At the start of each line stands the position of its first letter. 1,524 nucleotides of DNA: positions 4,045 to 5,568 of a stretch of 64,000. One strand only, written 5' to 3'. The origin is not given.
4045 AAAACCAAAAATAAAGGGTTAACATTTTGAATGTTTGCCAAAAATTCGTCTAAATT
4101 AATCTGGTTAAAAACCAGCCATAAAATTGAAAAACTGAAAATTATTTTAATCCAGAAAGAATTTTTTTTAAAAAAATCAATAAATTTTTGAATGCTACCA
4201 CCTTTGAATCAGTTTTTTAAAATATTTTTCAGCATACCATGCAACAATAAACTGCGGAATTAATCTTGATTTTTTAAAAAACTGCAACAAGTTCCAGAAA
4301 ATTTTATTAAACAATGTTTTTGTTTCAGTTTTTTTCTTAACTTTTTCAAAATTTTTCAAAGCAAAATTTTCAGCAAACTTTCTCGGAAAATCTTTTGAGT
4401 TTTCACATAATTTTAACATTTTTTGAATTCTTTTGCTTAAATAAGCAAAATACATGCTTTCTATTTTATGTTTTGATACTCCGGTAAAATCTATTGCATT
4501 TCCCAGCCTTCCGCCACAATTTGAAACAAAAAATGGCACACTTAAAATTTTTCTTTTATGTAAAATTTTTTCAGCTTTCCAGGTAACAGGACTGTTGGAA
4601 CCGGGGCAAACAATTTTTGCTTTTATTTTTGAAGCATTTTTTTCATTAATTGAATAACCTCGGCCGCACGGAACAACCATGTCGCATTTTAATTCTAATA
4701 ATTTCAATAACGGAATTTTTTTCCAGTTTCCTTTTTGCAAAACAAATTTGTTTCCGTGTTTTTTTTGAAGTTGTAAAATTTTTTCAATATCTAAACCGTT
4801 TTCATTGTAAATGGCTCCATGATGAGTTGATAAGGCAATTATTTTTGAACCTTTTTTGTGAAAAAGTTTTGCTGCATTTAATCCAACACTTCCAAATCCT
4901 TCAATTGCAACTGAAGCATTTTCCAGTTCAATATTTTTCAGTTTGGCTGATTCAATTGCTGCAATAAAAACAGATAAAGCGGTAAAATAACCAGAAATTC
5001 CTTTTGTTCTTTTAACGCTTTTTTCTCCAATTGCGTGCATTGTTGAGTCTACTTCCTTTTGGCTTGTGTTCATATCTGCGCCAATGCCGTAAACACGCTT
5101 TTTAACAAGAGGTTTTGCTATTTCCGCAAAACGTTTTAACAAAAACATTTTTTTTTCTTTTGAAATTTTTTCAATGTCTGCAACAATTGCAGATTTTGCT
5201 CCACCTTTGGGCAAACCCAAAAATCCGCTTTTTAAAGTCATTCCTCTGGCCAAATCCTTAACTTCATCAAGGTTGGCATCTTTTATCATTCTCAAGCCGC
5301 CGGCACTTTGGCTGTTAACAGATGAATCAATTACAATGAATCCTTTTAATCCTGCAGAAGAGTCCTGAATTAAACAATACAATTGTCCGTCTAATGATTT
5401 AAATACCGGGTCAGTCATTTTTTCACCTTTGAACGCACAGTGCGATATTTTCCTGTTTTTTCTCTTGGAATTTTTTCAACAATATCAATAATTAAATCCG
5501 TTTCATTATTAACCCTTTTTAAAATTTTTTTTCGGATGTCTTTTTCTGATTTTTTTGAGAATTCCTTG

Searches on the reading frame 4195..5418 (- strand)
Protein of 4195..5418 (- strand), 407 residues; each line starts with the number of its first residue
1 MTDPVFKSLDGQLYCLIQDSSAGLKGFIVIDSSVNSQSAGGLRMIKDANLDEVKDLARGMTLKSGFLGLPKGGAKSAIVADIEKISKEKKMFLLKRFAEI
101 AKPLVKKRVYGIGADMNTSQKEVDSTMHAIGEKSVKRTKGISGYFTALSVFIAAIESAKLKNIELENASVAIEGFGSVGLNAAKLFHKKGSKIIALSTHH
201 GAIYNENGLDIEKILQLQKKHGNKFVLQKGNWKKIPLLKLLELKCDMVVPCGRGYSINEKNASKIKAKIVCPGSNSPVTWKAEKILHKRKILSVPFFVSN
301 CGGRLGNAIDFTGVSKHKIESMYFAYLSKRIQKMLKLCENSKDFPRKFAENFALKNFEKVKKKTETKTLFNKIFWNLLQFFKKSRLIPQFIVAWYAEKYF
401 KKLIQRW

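Call 33: search_protein_families(library=pfam, proteins=[window:4195-5418:-], max_evalue=0.00001)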
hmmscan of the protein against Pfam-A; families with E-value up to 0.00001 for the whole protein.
window:4195-5418:- (407 aa): 2 families
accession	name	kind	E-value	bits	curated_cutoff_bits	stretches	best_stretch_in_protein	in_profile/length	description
PF00208.27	ELFV_dehydrog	-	1.4e-40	140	23.4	1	145-307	9-177/241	Glutamate/Leucine/Phenylalanine/Valine dehydrogenase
PF02812.23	ELFV_dehydrog_N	-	9.1e-18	64.7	25.3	1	22-128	19-125/129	Glu/Leu/Phe/Val dehydrogenase, dimerisation domain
